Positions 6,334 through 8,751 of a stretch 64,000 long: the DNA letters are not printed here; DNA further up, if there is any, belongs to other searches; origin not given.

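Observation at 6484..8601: Nine-heme cytochrome c carrying a type IX secretion C-terminal sorting domain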

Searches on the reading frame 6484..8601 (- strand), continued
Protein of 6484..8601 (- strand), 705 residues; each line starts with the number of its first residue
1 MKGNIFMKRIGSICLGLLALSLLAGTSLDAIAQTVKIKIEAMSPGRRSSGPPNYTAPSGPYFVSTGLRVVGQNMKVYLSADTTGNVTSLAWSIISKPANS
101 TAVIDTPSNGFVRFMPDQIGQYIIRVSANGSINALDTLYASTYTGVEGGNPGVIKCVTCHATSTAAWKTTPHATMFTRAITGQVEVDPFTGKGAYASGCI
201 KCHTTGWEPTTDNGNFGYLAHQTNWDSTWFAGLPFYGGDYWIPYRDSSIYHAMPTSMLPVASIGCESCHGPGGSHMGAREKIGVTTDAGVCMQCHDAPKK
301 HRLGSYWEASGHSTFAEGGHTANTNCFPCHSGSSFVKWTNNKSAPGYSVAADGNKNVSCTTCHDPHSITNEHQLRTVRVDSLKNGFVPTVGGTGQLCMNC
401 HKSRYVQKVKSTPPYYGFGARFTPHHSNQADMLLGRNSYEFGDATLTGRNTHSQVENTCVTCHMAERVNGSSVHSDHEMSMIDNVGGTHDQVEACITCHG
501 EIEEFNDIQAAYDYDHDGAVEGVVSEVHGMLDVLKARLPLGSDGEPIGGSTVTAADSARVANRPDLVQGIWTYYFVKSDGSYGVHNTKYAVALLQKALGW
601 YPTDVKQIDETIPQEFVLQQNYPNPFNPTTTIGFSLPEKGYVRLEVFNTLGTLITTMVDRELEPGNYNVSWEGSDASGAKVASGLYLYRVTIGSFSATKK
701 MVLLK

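Call 14: search_solved_structures(query=window:6484-8601:-, max_evalue=1, show_alignments=2)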
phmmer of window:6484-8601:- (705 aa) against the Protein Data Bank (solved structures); distinct sequences matched with E-value up to 1: 13.
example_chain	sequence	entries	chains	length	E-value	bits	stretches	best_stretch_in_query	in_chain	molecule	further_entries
6i5b_A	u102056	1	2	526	1e-05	27.6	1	262-296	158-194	Uncharacterized protein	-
1bvb_A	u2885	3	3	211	0.0019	20.1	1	260-286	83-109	CYTOCHROME C-554 | CYTOCHROME C554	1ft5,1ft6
3c12_A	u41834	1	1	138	0.058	15.2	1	638-692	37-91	Flagellar protein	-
3bng_A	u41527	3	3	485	0.079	14.7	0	448-504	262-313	Cytochrome c-552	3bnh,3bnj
1fs7_A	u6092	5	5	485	0.08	14.7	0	448-504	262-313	CYTOCHROME C NITRITE REDUCTASE | Cytochrome c-552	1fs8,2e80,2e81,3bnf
1fs9_A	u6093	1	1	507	0.098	14.4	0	448-504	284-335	CYTOCHROME C NITRITE REDUCTASE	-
1qdb_A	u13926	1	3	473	0.12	14.1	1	450-503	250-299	CYTOCHROME C NITRITE REDUCTASE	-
3t6d_C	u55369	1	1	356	0.16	13.7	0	358-431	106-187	Photosynthetic reaction center cytochrome c subunit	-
9j2f_C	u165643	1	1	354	0.54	11.9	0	322-355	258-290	Photosynthetic reaction center cytochrome c subunit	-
2j7a_C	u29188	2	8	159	0.7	11.6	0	347-399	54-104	CYTOCHROME C QUINOL DEHYDROGENASE NRFH | NAPC/NIRT CYTOCHROME C FAMILY PROTEIN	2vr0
4q0t_A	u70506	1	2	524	0.81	11.4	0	336-368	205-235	Eight-heme nitrite reductase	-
2zo5_A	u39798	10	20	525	0.81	11.4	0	336-368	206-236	Eight-heme nitrite reductase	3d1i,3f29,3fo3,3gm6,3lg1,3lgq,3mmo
2ot4_A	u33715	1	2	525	0.96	11.1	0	336-368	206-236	Eight-heme nitrite reductase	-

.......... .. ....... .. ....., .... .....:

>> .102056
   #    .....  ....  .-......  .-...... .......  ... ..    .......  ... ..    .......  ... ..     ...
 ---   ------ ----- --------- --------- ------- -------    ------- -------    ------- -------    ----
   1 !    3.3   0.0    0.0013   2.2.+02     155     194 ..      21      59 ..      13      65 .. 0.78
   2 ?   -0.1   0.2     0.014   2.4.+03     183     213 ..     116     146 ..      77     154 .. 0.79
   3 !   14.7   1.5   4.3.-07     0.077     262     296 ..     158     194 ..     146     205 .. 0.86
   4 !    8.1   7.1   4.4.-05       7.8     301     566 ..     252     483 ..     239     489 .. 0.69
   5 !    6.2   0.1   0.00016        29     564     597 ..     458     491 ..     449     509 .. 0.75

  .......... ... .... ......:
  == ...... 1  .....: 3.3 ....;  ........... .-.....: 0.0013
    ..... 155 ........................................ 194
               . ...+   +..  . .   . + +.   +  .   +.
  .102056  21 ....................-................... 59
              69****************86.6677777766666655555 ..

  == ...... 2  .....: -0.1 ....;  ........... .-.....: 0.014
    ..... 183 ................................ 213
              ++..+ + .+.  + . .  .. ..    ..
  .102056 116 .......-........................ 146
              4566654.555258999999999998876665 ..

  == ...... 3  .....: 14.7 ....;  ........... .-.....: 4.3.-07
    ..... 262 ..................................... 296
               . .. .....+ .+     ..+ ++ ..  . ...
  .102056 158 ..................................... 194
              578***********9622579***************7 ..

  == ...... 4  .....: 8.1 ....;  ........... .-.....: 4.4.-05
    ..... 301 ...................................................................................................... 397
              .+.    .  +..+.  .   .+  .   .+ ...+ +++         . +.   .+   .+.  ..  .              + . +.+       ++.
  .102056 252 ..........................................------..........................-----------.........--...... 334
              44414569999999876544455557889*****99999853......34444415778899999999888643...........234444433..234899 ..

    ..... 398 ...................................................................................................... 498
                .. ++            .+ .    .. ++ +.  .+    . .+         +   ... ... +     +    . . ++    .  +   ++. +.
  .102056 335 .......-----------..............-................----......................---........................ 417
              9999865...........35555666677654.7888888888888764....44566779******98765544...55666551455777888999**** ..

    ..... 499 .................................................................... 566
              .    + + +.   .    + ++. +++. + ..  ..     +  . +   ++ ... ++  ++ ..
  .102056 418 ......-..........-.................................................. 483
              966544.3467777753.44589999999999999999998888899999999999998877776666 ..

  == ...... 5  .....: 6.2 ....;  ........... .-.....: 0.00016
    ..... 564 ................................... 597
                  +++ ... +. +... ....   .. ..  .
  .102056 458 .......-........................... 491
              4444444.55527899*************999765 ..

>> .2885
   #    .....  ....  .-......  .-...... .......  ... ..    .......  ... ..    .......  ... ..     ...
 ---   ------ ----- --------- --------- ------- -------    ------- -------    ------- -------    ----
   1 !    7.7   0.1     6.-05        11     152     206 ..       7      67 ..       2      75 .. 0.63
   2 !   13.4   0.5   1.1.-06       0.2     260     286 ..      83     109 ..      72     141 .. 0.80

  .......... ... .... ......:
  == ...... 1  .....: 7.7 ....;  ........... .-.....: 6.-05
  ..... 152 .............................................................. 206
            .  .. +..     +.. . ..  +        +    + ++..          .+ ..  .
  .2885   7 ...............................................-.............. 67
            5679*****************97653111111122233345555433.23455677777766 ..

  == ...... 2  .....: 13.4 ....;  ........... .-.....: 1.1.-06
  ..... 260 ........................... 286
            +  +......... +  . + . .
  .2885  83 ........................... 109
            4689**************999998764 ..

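Call 23: find_encoding_contigs(protein=P0001, flank=10000, max_places=3)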
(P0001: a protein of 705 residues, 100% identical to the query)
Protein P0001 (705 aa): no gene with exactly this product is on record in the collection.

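Call 24: list_cluster_members(proteins=[P0001, P0002, P0003, P0007, P0062, P0094, P0102])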
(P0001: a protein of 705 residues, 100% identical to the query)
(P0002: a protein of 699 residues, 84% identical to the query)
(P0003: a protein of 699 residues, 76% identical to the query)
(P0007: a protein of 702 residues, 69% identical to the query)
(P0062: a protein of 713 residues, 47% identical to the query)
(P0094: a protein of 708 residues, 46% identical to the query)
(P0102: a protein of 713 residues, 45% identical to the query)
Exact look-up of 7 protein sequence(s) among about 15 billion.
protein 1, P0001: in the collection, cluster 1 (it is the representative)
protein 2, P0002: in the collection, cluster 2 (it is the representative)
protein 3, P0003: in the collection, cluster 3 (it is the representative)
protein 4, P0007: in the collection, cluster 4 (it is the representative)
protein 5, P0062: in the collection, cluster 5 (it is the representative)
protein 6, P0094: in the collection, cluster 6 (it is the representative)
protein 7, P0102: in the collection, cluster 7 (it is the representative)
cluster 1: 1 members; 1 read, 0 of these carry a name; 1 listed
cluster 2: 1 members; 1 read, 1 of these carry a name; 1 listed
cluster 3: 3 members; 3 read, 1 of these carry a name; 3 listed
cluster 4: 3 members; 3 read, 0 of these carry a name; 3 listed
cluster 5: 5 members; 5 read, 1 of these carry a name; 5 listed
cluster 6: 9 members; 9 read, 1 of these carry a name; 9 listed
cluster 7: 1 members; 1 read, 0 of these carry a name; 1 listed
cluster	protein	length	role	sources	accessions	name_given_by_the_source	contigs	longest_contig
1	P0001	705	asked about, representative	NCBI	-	-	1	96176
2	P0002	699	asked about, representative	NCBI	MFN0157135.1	MAG: cytochrome c3 family protein [Bacteroidota bacterium]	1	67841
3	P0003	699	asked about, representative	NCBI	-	-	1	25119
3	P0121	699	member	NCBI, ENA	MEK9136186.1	MAG: cytochrome c3 family protein [Bacteroidota bacterium]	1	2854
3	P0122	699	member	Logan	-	-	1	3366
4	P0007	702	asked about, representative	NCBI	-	-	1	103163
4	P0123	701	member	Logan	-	-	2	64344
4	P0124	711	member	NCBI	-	-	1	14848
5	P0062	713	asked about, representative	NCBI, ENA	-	-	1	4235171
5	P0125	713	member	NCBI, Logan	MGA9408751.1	MAG: FlgD immunoglobulin-like domain containing protein [Bacteroidota bacterium]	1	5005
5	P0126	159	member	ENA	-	-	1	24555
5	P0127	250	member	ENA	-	-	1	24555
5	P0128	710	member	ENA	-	-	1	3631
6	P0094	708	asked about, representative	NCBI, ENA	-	-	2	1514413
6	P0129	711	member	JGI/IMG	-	hypothetical protein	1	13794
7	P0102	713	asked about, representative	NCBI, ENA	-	-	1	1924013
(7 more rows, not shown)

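Call 27: find_related_loci(query=A1, collection=genome_contigs, flank=10000)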
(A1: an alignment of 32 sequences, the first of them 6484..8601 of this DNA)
Query A1 (705 aa) in genome_contigs; peptide patterns used: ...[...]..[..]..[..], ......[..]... (x = any residue, [..] = any of these).
599 stretches matched a pattern (row limit reached: there are more); 596 encode a relative of the query (tblastn E <= 1e-3); the best 80 are kept; 80 distinct loci.
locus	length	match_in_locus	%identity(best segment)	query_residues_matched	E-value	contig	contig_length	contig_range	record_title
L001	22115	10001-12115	31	5-705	4e-89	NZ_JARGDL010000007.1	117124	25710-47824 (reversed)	Stygiobacter electus strain 09-Me 7, whole genome shotgun sequence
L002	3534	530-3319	35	2-705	3e-86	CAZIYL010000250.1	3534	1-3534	MAG TPA_asm: uncultured Deferribacteres bacterium isolate binchicken_co164_28 genome assembly, contig: NODE_17348_length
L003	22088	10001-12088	49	5-705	1e-162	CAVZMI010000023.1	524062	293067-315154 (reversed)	MAG: Ignavibacteriota bacterium isolate MFD04408.bin.2.180 genome assembly, contig: contig_67294, whole genome shotgun s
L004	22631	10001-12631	34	62-705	1e-78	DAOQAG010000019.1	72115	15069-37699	MAG TPA_asm: bacterium isolate AMR_MDS_1268 NODE_238_length_72115_cov_9.429142, whole genome shotgun sequence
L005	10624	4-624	41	494-705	3e-46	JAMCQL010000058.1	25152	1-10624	MAG: Bacteroidetes bacterium isolate FK_Sedi_A_Bin.46 NODE_4178_length_25152_cov_321.872, whole genome shotgun sequence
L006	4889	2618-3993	61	611-705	2e-29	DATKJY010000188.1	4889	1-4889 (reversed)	MAG TPA_asm: Candidatus Acidoferrum sp. isolate SMAG_U14643 k141_1743096, whole genome shotgun sequence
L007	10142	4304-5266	30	290-598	5e-29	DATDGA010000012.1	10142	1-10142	MAG TPA_asm: Burkholderiales bacterium isolate SMAG_U240 k141_546, whole genome shotgun sequence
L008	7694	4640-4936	54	607-705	7e-29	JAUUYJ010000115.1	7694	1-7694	MAG: Candidatus Zixiibacteriota bacterium isolate CSMAG_164 CSMAG_164_k127_6518510_length_7694_cov_47.1052, whole genome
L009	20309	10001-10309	52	605-705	9e-28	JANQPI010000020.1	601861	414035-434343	MAG: Candidatus Zixiibacteriota bacterium isolate IP29b_bin.158 k99_2283173, whole genome shotgun sequence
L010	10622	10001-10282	53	612-705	2e-27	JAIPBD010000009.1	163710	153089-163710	MAG: Melioribacteraceae bacterium isolate Tobar13m-G18 Tobar13m-C124, whole genome shotgun sequence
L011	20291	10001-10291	52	609-705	1e-27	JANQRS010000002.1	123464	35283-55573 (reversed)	MAG: Calditrichia bacterium isolate IP29b_bin.73 k99_1001507, whole genome shotgun sequence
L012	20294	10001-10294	51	612-705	4e-27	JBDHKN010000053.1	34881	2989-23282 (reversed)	MAG: Gemmatimonadota bacterium isolate BHB10-38_Bin_27 BHB10-38_Bin_27_scaffold_4311, whole genome shotgun sequence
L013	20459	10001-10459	39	550-705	1e-26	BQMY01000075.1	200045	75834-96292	MAG: Melioribacteraceae bacterium SCALA702 DNA, sequence075, whole genome shotgun sequence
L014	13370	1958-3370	52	603-705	2e-26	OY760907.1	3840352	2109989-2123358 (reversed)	MAG: uncultured candidate division Zixibacteria bacterium isolate 2d357583-1faf-4436-89ad-6f0e4817d39a genome assembly,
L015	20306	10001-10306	49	603-705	3e-26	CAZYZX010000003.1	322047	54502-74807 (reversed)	MAG TPA_asm: uncultured Melioribacteraceae bacterium isolate binchicken_co135_200 genome assembly, contig: NODE_47_lengt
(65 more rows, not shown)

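Call 36: predict_structure(alignment_id=A1)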
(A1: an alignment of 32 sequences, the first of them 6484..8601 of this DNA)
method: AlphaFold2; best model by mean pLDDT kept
length: 705 residues; sequences in the alignment: 32
mean_pLDDT: 59.1   pTM: 0.34
mean pLDDT of the five models: 59.1, 58.4, 57.9, 53.7, 53.2
residues with pLDDT >= 90: 23; 70-90: 234; 50-70: 202; < 50: 246
segments of 3 or more residues with pLDDT < 50: 1-3, 43-62, 143-146, 270-416, 420-445, 447-479, 601-603, 624-627
pLDDT, mean of each block of 10 residues (from residue 1): 60 82 62 75 40 36 54 73 84 92 86 79 91 82 49 53 65 72 62 66 63 69 82 71 84 81 57 35 29 34 34 28 31 36 37 30 28 29 31 26 27 43 34 31 47 33 39 41 55 56 67 71 83 88 72 67 67 70 62 72 59 59 50 79 87 83 78 70 84 84 68
secondary structure, 60 per line:
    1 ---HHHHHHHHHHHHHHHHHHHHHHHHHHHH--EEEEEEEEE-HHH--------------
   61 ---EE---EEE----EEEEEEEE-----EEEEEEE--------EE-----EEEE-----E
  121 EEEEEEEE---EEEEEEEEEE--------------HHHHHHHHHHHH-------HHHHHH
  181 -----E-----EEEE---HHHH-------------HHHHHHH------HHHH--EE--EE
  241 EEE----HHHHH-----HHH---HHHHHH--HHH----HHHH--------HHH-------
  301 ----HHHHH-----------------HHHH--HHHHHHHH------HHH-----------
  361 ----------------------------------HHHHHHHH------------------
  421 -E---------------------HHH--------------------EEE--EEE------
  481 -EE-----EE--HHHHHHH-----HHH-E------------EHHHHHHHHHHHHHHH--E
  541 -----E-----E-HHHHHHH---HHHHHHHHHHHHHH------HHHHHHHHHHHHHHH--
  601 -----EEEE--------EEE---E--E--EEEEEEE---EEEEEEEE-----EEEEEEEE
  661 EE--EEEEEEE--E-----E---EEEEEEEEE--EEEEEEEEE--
elements in order (helices of 4 or more, strands of 3 or more residues): H4-31 E34-42 E69-71 E76-83 E89-95 E111-114 E120-128 E132-141 H156-167 H175-180 E192-195 H199-202 H216-222 H229-232 E239-243 H248-252 H264-269 H279-282 H305-309 H327-330 H333-340 H395-402 E467-469 E472-474 H493-499 H523-537 H554-560 H564-577 H584-598 E606-609 E618-620 E630-636 E640-647 E653-662 E665-671 E684-692 E695-703

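Call 38: fold_search(model_id=the predicted structure, library=pdb)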
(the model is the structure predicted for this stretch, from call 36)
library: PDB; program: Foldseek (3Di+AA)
matches with E <= 10: 1592; with E <= 0.001: 4
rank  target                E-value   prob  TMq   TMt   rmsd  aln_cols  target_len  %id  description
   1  6za2_A                2.6e-04  1.00  0.12  0.08   5.9       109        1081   19  Crystal structure of dimeric latent PorU from Porphyromonas gingivalis (released 2021-09-29)
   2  6za2_B                9.3e-04  1.00  0.11  0.08   6.1       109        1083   19  Crystal structure of dimeric latent PorU from Porphyromonas gingivalis (released 2021-09-29)
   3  3osv_D                9.8e-04  1.00  0.11  0.50   8.4       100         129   17  The crytsal structure of FLGD from P. Aeruginosa (released 2011-05-04)
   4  7bj3                  9.8e-04  1.00  0.09  0.07   4.5        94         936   18  ScpA from Streptococcus pyogenes, S512A active site mutant (released 2021-05-12)
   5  4g5a_A                1.2e-03  1.00  0.10  0.55   3.3        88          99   15  Crystal structure of a putative member of duf 3244 protein family (BT_1867) from Bacteroides thetaiotaomicron VPI-5482 (released 2012-09-19)
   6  8jmw_A                1.4e-03  1.00  0.10  0.14   6.1        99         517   13  Fibril form of serine peptidase Vpr (released 2023-12-06)
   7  3osv_C                1.6e-03  1.00  0.10  0.48   8.9        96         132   18  The crytsal structure of FLGD from P. Aeruginosa (released 2011-05-04)
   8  3osv_B                2.2e-03  1.00  0.10  0.45   7.5       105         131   19  The crytsal structure of FLGD from P. Aeruginosa (released 2011-05-04)
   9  7eha_C                2.2e-03  1.00  0.09  0.36   7.8       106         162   17  Crystal structure of the flagellar hook cap from Salmonella enterica serovar Typhimurium (released 2021-11-24)
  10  7bhq_B                2.6e-03  0.98  0.10  0.30  21.7       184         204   15  In situ assembled Salmonella FlgD hook cap complex (released 2021-05-05)
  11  5vi0_A                2.6e-03  0.95  0.10  0.18  13.7       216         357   12  Pseudomonas fluorescens alkylpurine DNA glycosylase AlkC bound to DNA containing an abasic site analog (released 2017-10-25)
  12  7bhq_D                3.0e-03  1.00  0.10  0.30   7.6       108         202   17  In situ assembled Salmonella FlgD hook cap complex (released 2021-05-05)
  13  7bhq_A                3.0e-03  0.96  0.10  0.28  23.8       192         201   17  In situ assembled Salmonella FlgD hook cap complex (released 2021-05-05)
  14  3c12                  3.2e-03  1.00  0.10  0.44   8.0       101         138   19  Crystal Structure of FlgD from Xanthomonas campestris: Insights into the Hook Capping Essential for Flagellar Assembly (released 2008-12-09)
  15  2zqk_A                3.2e-03  1.00  0.10  0.33   6.7       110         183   15  Crystal structure of intimin-Tir68 complex (released 2009-08-18)
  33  5m11                  6.4e-03  1.00  0.10  0.09   4.1        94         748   22  Structural and functional probing of PorZ, an essential bacterial surface component of the type-IX secretion system of h (released 2016-11-09)
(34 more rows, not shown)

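Call 40: find_encoding_contigs(protein=P0002, flank=10000, max_places=1)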
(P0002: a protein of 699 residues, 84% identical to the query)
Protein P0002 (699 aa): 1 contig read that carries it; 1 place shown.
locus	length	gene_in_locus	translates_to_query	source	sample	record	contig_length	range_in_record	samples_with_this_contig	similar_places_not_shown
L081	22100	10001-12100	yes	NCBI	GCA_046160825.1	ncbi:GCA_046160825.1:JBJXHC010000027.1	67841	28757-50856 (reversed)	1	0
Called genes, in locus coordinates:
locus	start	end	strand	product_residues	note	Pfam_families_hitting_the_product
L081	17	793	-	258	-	PF02775:TPP_enzyme_C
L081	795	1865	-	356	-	PF01855:POR_N, PF02780:Transketolase_C, PF17147:PFOR_II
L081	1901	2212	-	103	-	PF12797:Fer4_2 (faint), PF13187:Fer4_9 (faint), PF00037:Fer4 (faint), PF12837:Fer4_6 (faint), PF13237:Fer4_10 (weak), PF14697:Fer4_21, PF12800:Fer4_4 (faint), PF12838:Fer4_7, +1 more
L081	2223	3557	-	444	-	PF02550:AcetylCoA_hydro, PF13336:AcetylCoA_hyd_C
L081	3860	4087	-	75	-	PF13459:Fer4_15 (weak), PF13370:Fer4_13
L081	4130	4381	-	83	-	-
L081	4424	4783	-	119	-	PF02786:CPSase_L_D2 (weak)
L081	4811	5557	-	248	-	PF03544:TonB_C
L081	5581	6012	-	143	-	-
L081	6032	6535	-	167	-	PF00582:Usp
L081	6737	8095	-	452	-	PF00072:Response_reg, PF00158:Sigma54_activat, PF14532:Sigma54_activ_2, PF07728:AAA_5 (weak), PF25601:AAA_lid_14, PF02954:HTH_8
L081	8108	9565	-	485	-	PF00989:PAS (weak), PF08448:PAS_4, PF00989:PAS, PF08448:PAS_4, PF13426:PAS_9, PF08447:PAS_3, PF00512:HisKA, PF02518:HATPase_c, +1 more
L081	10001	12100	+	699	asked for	PF02335:Cytochrom_C552 (faint), PF22113:Mtrc-MtrF_II-IV_dom (faint), PF13435:Cytochrome_C554 (weak), PF14522:Cytochrome_C7 (faint), PF14537:Cytochrom_c3_2 (faint), PF09699:Paired_CXXCH_1 (weak), PF13860:FlgD_ig (weak), PF18962:Por_Secre_tail (weak)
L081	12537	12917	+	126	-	-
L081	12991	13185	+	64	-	PF01165:Ribosomal_S21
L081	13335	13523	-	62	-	PF07432:Hc1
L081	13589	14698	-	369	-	PF01916:DS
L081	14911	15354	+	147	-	PF01475:FUR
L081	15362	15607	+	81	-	PF04023:FeoA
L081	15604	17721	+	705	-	PF01926:MMR_HSR1, PF02421:FeoB_N, PF07670:Gate, PF07664:FeoB_C, PF07670:Gate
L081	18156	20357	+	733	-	PF07715:Plug, PF00593:TonB_dep_Rec_b-barrel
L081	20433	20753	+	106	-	PF01883:FeS_assembly_P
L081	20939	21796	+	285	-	PF18962:Por_Secre_tail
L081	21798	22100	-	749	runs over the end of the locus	PF13620:CarboxypepD_reg, PF13715:CarbopepD_reg_2, PF07715:Plug, PF00593:TonB_dep_Rec_b-barrel, PF14905:OMP_b-brl_3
